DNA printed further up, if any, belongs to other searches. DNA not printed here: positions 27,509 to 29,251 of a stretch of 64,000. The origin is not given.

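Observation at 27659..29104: GT26 (WecG/TagA/CpsF) glycosyltransferase fused to two STAS domains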

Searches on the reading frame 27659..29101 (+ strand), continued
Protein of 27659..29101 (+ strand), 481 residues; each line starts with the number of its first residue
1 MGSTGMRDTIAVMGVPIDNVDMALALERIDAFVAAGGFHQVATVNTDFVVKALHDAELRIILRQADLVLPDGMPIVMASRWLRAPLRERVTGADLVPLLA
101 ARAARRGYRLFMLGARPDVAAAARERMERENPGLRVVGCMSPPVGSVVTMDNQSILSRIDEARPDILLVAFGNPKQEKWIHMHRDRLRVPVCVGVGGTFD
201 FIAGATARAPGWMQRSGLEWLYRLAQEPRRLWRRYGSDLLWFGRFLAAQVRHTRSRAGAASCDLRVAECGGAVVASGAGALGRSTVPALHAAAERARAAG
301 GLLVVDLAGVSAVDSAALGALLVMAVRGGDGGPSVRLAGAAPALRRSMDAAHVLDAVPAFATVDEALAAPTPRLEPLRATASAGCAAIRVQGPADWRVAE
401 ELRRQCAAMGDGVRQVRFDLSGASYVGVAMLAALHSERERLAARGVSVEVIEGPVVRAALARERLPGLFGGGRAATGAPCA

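Call 15: find_related_loci(query=window:27659-29101:+, collection=genome_contigs, flank=10000)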
Query window:27659-29101:+ (481 aa) in genome_contigs; peptide patterns used: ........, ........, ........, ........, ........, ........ (x = any residue, [..] = any of these).
196 stretches matched a pattern; 21 encode a relative of the query (tblastn E <= 1e-3); 21 distinct loci.
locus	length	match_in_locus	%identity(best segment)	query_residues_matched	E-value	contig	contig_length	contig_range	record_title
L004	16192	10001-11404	47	3-469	2e-138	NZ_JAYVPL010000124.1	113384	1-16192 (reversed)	MAG: Armatimonas sp. isolate GL72_DN_metabinner_2 GL72_DN_metabinner_2_123, whole genome shotgun sequence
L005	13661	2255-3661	46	2-469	5e-138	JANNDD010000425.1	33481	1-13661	MAG: Armatimonas sp. isolate OTE_78_concoct_371 OTE_78_k141_1187554, whole genome shotgun sequence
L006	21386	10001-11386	49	6-469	9e-138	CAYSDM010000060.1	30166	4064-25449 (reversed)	MAG TPA_asm: uncultured Chthonomonadaceae bacterium isolate binchicken_co274_461 genome assembly, contig: NODE_3920_leng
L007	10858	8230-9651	49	5-476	4e-136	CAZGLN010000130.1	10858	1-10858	MAG TPA_asm: uncultured Chthonomonadales bacterium isolate SRP290908_co1_123 genome assembly, contig: NODE_8729_length_1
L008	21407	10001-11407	44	2-470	7e-135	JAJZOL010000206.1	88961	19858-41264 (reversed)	MAG: bacterium isolate MAS4.bin79 NODE_130_length_88961_cov_3.004424, whole genome shotgun sequence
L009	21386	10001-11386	48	6-469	2e-133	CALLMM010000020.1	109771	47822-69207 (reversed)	MAG: uncultured Chthonomonadales bacterium isolate N1_Bin_MAXBIN__064_1 genome assembly, contig: c_000001068065_partial_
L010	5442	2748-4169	44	6-478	9e-129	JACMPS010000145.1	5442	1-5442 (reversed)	MAG: Chthonomonadaceae bacterium isolate LF-bin-356 FL-bin-356-contig-k141_573319, whole genome shotgun sequence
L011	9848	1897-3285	45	6-469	7e-125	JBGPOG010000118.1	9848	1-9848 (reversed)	MAG: Chthonomonadia bacterium isolate OBJ_0618_7090110_197 k141_8079004_length_9848_cov_10.0000, whole genome shotgun se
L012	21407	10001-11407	43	2-470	1e-133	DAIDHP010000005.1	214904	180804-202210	MAG TPA_asm: Chthonomonadales bacterium isolate clean347 NODE_5_length_214904_cov_7.633640, whole genome shotgun sequenc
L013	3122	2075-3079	50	7-341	2e-112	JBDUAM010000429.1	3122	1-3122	MAG: Chthonomonadales bacterium isolate cluster4_bin.191 NODE_169936_length_3122_cov_3.940333, whole genome shotgun sequ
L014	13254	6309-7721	40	6-469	5e-102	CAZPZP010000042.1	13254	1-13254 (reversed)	MAG TPA_asm: uncultured Chthonomonadaceae bacterium isolate SRP128246_co1_482 genome assembly, contig: NODE_10999_length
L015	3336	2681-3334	66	3-220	7e-103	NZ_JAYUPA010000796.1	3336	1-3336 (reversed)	MAG: Armatimonas sp. isolate GL106_DN_concoct_81 GL106_DN_concoct_81_795, whole genome shotgun sequence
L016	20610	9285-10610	46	6-434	1e-100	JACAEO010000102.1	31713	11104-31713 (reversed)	MAG: Chloroflexota bacterium isolate L.E.CH.39_1 k119_130700, whole genome shotgun sequence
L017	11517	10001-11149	47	6-393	4e-100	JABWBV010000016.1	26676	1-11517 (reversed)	MAG: Anaerolineales bacterium isolate MAG_39 scaffold_1672, whole genome shotgun sequence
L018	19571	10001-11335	43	6-437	4e-99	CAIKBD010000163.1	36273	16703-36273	MAG: uncultured Anaerolineales bacterium isolate LaPlata-a_bin-0606 genome assembly, contig: bin-0606:163/530, whole gen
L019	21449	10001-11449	42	6-463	4e-97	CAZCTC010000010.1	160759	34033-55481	MAG TPA_asm: uncultured Anaerolineales bacterium isolate binchicken_co20_433 genome assembly, contig: NODE_223_length_16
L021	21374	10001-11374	42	6-445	2e-94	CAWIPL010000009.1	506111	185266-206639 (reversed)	MAG: uncultured Chloroflexia bacterium isolate MFD01721.bin.2.123 genome assembly, contig: contig_3069, whole genome sho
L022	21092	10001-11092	47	6-330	2e-88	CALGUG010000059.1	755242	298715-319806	MAG TPA_asm: uncultured Chloroflexales bacterium isolate SRR4028131_bin.55_CONCOCT_v1.1_MAG genome assembly, contig: ERZ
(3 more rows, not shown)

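Call 23: find_encoding_contigs(protein=P0005, flank=10000, max_places=1)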
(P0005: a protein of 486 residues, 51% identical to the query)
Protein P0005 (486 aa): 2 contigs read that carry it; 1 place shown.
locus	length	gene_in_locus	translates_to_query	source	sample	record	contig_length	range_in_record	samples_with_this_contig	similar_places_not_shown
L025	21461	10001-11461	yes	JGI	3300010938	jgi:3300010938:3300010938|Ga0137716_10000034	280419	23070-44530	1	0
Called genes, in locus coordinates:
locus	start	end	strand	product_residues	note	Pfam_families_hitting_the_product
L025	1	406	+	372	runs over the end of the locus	PF13407:Peripla_BP_4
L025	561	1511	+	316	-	PF02653:BPD_transp_2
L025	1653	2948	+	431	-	PF00930:DPPIV_N (faint), PF26549:Tricorn_N, PF26550:Tricorn_2nd (faint), PF07676:PD40 (faint)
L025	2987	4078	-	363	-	PF01032:FecCD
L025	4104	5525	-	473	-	PF07394:DUF1501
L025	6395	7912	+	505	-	-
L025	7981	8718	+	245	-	PF13614:AAA_31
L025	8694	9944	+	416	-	PF00535:Glycos_transf_2, PF13641:Glyco_tranf_2_3, PF13632:Glyco_trans_2_3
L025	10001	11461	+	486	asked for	PF03808:Glyco_tran_WecG, PF01740:STAS, PF13466:STAS_2, PF01740:STAS (weak), PF13466:STAS_2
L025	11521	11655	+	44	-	-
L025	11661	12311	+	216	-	PF00132:Hexapep, PF14602:Hexapep_2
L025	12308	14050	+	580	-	PF12891:Glyco_hydro_44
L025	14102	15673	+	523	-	PF04932:Wzy_C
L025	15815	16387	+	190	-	PF00132:Hexapep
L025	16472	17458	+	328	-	PF00535:Glycos_transf_2, PF10111:Glyco_tranf_2_2 (faint), PF13641:Glyco_tranf_2_3, PF13632:Glyco_trans_2_3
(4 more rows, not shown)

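Call 24: find_encoding_contigs(protein=P0020, flank=10000, max_places=1)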
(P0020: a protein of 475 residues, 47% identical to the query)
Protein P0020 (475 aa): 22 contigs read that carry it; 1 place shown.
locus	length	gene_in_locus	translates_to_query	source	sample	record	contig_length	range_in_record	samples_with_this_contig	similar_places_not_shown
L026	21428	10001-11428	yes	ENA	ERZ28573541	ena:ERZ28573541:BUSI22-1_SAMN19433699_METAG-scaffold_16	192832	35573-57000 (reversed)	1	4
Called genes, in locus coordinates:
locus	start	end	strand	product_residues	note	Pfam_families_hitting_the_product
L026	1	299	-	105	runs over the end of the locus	PF13441:Gly-zipper_YMGG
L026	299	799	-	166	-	PF05974:DUF892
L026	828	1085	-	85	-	PF04226:Transgly_assoc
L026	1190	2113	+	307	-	PF05544:Pro_racemase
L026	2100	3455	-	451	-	PF00884:Sulfatase, PF16347:SGSH_C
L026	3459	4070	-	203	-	-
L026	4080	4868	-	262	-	-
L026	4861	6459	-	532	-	PF00884:Sulfatase, PF01663:Phosphodiest (faint), PF16347:SGSH_C (faint), PF14707:Sulfatase_C (weak), PF13405:EF-hand_6 (faint), PF00036:EF-hand_1 (faint), PF13202:EF-hand_5 (faint), PF13499:EF-hand_7 (weak)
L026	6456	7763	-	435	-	PF00884:Sulfatase, PF16347:SGSH_C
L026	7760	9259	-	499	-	PF00884:Sulfatase, PF16347:SGSH_C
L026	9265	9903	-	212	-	PF06167:Peptidase_M90 (faint)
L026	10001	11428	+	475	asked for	PF03808:Glyco_tran_WecG, PF01740:STAS, PF13466:STAS_2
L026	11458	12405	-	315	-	-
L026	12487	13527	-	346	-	PF13859:BNR_3, PF02012:BNR (faint), PF13088:BNR_2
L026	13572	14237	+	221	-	-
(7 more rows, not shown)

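Call 25: find_encoding_contigs(protein=P0043, flank=10000, max_places=1)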
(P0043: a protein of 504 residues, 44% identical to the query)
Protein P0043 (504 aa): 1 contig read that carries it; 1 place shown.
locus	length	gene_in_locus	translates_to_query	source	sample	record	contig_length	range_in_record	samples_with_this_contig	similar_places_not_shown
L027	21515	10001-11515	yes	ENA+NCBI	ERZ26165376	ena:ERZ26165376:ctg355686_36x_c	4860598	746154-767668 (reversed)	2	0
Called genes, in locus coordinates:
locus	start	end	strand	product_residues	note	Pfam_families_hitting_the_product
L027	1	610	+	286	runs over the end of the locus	PF01073:3Beta_HSD, PF01370:Epimerase, PF02719:Polysacc_synt_2 (weak), PF13460:NAD_binding_10, PF16363:GDP_Man_Dehyd, PF07993:NAD_binding_4 (weak)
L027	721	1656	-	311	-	-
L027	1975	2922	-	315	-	PF00494:SQS_PSY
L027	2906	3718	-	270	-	PF12773:DZR (faint), PF13240:Zn_Ribbon_1 (faint), PF05154:TM2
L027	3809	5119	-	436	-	PF01694:Rhomboid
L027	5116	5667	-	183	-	-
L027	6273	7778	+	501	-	-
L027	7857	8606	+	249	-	PF13614:AAA_31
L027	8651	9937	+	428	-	PF00535:Glycos_transf_2, PF13641:Glyco_tranf_2_3, PF13632:Glyco_trans_2_3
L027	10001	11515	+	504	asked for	PF03808:Glyco_tran_WecG, PF01740:STAS, PF13466:STAS_2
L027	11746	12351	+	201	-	PF00132:Hexapep, PF14602:Hexapep_2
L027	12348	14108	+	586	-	PF12891:Glyco_hydro_44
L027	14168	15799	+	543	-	PF04932:Wzy_C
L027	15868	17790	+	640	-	PF00270:DEAD, PF00271:Helicase_C, PF16124:RecQ_Zn_bind (weak)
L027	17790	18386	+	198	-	-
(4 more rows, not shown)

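Call 30: find_encoding_contigs(protein=P0019, flank=10000, max_places=1)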
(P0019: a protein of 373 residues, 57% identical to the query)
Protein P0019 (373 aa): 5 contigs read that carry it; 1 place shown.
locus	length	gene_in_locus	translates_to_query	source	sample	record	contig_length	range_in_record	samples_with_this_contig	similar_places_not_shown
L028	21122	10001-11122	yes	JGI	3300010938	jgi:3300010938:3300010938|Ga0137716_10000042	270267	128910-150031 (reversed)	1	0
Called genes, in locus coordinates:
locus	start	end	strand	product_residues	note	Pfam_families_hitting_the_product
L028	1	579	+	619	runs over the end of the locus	PF00578:AhpC-TSA, PF08534:Redoxin, PF03712:Cu2_monoox_C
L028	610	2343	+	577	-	PF08240:ADH_N, PF00107:ADH_zinc_N (weak)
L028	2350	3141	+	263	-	PF00106:adh_short, PF08659:KR, PF13561:adh_short_C2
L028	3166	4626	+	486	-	PF18073:Zn_ribbon_LapB, PF06745:ATPase (faint), PF13481:AAA_25, PF13541:ChlI (weak)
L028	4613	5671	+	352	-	-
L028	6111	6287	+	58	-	-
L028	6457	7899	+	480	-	PF25802:WWC1 (faint)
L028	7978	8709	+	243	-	PF10609:ParA (weak), PF13614:AAA_31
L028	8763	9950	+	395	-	PF00535:Glycos_transf_2, PF13641:Glyco_tranf_2_3, PF13632:Glyco_trans_2_3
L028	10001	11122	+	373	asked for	PF03808:Glyco_tran_WecG, PF01740:STAS, PF13466:STAS_2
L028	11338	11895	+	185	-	PF00132:Hexapep, PF14602:Hexapep_2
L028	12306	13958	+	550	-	PF12891:Glyco_hydro_44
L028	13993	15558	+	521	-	PF04932:Wzy_C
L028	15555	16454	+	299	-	PF00535:Glycos_transf_2, PF13641:Glyco_tranf_2_3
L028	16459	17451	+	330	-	PF00535:Glycos_transf_2, PF10111:Glyco_tranf_2_2, PF13641:Glyco_tranf_2_3, PF13632:Glyco_trans_2_3 (weak)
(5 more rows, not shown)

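Call 31: find_encoding_contigs(protein=P0067, flank=10000, max_places=1)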
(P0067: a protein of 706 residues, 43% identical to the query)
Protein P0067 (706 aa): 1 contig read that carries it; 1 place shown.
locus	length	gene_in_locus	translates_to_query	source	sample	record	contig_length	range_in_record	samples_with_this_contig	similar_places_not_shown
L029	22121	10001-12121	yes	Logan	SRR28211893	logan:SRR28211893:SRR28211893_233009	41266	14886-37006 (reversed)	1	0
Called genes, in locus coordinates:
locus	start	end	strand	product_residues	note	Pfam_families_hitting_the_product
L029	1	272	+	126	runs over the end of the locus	PF03965:Penicillinase_R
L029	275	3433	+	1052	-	PF05569:Peptidase_M56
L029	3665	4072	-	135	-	PF16320:Ribosomal_L12_N, PF00542:Ribosomal_L12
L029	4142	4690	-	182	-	PF00466:Ribosomal_L10, PF27436:RL10_C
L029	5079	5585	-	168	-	PF00719:Pyrophosphatase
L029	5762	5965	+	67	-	PF00313:CSD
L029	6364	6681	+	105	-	PF00085:Thioredoxin, PF13098:Thioredoxin_2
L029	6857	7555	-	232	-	-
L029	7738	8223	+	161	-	PF12867:DinB_2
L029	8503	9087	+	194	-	PF00132:Hexapep, PF14602:Hexapep_2 (weak)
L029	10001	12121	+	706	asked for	PF03808:Glyco_tran_WecG, PF01740:STAS, PF13466:STAS_2, PF02397:Bac_transf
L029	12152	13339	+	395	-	PF02563:Poly_export, PF10531:SLBB, PF22461:SLBB_2 (weak)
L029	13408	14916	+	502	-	-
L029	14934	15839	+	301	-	PF10609:ParA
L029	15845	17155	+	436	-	PF13506:Glyco_transf_21 (faint), PF00535:Glycos_transf_2, PF13641:Glyco_tranf_2_3, PF13632:Glyco_trans_2_3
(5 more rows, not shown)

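Call 38: list_cluster_members(proteins=[P0043, P0035, P0071, P0072, P0084, P0056, P0011, P0003, P0015, P0097])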
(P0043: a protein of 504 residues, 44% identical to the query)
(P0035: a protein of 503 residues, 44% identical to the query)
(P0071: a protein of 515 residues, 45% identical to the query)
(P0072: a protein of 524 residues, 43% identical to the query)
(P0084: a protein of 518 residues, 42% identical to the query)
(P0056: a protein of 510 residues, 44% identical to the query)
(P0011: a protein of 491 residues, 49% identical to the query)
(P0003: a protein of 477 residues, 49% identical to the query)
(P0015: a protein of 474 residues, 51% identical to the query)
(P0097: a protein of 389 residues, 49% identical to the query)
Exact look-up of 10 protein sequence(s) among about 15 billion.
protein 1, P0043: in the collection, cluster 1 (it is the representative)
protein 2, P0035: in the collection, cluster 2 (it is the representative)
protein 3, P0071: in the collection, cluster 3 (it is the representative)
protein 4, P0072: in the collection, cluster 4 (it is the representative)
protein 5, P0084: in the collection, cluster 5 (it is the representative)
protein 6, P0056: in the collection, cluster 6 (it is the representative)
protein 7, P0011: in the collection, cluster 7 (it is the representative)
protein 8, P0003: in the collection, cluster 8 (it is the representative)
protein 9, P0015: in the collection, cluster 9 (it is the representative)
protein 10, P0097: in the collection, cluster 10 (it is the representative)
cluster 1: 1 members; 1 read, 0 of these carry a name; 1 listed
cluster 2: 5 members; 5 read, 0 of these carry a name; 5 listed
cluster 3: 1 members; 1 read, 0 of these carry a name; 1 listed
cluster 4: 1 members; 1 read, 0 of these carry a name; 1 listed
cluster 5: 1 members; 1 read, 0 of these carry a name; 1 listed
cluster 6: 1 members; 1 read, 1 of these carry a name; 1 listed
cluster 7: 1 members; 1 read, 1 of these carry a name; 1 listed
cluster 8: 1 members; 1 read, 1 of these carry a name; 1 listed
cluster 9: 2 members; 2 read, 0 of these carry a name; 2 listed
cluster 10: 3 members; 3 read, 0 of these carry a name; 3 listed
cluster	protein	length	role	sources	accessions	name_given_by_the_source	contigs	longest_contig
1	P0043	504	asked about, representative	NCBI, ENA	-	-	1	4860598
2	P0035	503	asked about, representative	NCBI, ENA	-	-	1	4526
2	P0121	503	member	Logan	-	-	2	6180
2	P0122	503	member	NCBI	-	-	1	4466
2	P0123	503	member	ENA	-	-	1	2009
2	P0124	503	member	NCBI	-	-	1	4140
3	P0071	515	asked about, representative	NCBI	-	-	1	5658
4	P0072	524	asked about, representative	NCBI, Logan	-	-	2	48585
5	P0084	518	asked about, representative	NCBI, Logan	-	-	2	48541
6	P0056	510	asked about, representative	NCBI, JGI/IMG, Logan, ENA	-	N-acetylglucosaminyldiphosphoundecaprenol N-acetyl-beta-D-mannosaminyltransferase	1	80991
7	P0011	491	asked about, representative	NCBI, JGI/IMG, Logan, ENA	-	N-acetylglucosaminyldiphosphoundecaprenol N-acetyl-beta-D-mannosaminyltransferase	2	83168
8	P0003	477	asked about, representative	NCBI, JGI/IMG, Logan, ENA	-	N-acetylglucosaminyldiphosphoundecaprenol N-acetyl-beta-D-mannosaminyltransferase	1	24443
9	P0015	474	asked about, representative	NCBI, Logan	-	-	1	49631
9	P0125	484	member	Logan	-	-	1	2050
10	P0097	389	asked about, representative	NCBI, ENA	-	-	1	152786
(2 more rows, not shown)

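Call 39: predict_structure(alignment_id=A1)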
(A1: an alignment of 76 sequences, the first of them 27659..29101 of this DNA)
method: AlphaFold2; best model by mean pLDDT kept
length: 481 residues; sequences in the alignment: 76
mean_pLDDT: 93.8   pTM: 0.92
mean pLDDT of the five models: 93.8, 93.2, 92.8, 92.7, 92.6
residues with pLDDT >= 90: 435; 70-90: 29; 50-70: 14; < 50: 3
segments of 3 or more residues with pLDDT < 50: 1-3
pLDDT, mean of each block of 10 residues (from residue 1): 72 97 98 97 96 95 97 95 95 97 99 98 98 98 95 97 98 95 96 96 96 92 93 91 93 81 96 97 96 94 97 96 89 94 95 96 97 85 94 94 95 96 96 97 96 96 94 60 54
secondary structure, 60 per line:
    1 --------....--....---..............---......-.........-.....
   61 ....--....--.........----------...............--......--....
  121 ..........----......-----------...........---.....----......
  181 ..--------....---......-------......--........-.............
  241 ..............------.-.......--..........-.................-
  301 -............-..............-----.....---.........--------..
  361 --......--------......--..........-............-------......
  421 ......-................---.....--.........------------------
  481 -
elements in order: E9-12 E15-18 H22-35 E39-44 H46-54 H56-64 E67-70 H73-81 H92-106 E109-114 H117-130 E135-140 H152-162 E166-170 H175-182 E191-194 H198-203 H211-216 H219-226 H228-254 E263-269 E272-281 H283-299 E302-313 H315-328 E334-338 H342-350 H363-368 E377-382 E385-394 H396-407 E415-426 H428-443 E447-451 H454-462

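Call 44: fold_search(model_id=the predicted structure, library=pdb)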
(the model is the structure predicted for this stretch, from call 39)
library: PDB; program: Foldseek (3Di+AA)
matches with E <= 10: 1131; with E <= 0.001: 29
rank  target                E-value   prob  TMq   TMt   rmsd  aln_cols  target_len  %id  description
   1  7mpk_B                1.9e-17  1.00  0.40  0.95   1.4       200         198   38  Crystal structure of TagA with UDP-GlcNAc (released 2021-12-29)
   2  7mpk_C                6.7e-17  1.00  0.39  0.93   1.4       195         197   38  Crystal structure of TagA with UDP-GlcNAc (released 2021-12-29)
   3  5wb4_B                6.7e-17  1.00  0.39  0.95   1.4       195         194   37  Crystal structure of the TarA wall teichoic acid glycosyltransferase (released 2019-01-16)
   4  7mpk_A                9.9e-17  1.00  0.38  0.92   1.8       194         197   39  Crystal structure of TagA with UDP-GlcNAc (released 2021-12-29)
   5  5wb4_A                2.6e-16  1.00  0.39  0.94   1.5       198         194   38  Crystal structure of the TarA wall teichoic acid glycosyltransferase (released 2019-01-16)
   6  5wb4_F                2.9e-16  1.00  0.39  0.94   1.5       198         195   38  Crystal structure of the TarA wall teichoic acid glycosyltransferase (released 2019-01-16)
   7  7n41_A                3.0e-16  1.00  0.39  0.95   1.5       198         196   38  Crystal structure of TagA with UDP-ManNAc (released 2021-12-29)
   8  5wb4_C                4.3e-16  1.00  0.39  0.95   1.4       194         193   38  Crystal structure of the TarA wall teichoic acid glycosyltransferase (released 2019-01-16)
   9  5wfg_A                6.3e-16  1.00  0.38  0.95   1.3       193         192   39  Crystal structure of the TarA wall teichoic acid glycosyltransferase bound to UDP (released 2019-01-16)
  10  5wb4_E                7.0e-16  1.00  0.38  0.95   1.4       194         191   38  Crystal structure of the TarA wall teichoic acid glycosyltransferase (released 2019-01-16)
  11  5wfg_B                9.9e-16  1.00  0.38  0.94   1.4       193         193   38  Crystal structure of the TarA wall teichoic acid glycosyltransferase bound to UDP (released 2019-01-16)
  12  5wfg_E                1.3e-15  1.00  0.39  0.96   1.3       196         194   38  Crystal structure of the TarA wall teichoic acid glycosyltransferase bound to UDP (released 2019-01-16)
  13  5wfg_F                1.2e-14  1.00  0.39  0.95   1.5       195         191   37  Crystal structure of the TarA wall teichoic acid glycosyltransferase bound to UDP (released 2019-01-16)
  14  5wfg_C                4.5e-14  1.00  0.39  0.95   1.4       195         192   38  Crystal structure of the TarA wall teichoic acid glycosyltransferase bound to UDP (released 2019-01-16)
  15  1vc1_A                1.1e-05  1.00  0.21  0.80   2.2       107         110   21  Crystal structure of the TM1442 protein from Thermotoga maritima, a homolog of the Bacillus subtilis general stress re (released 2004-09-28)
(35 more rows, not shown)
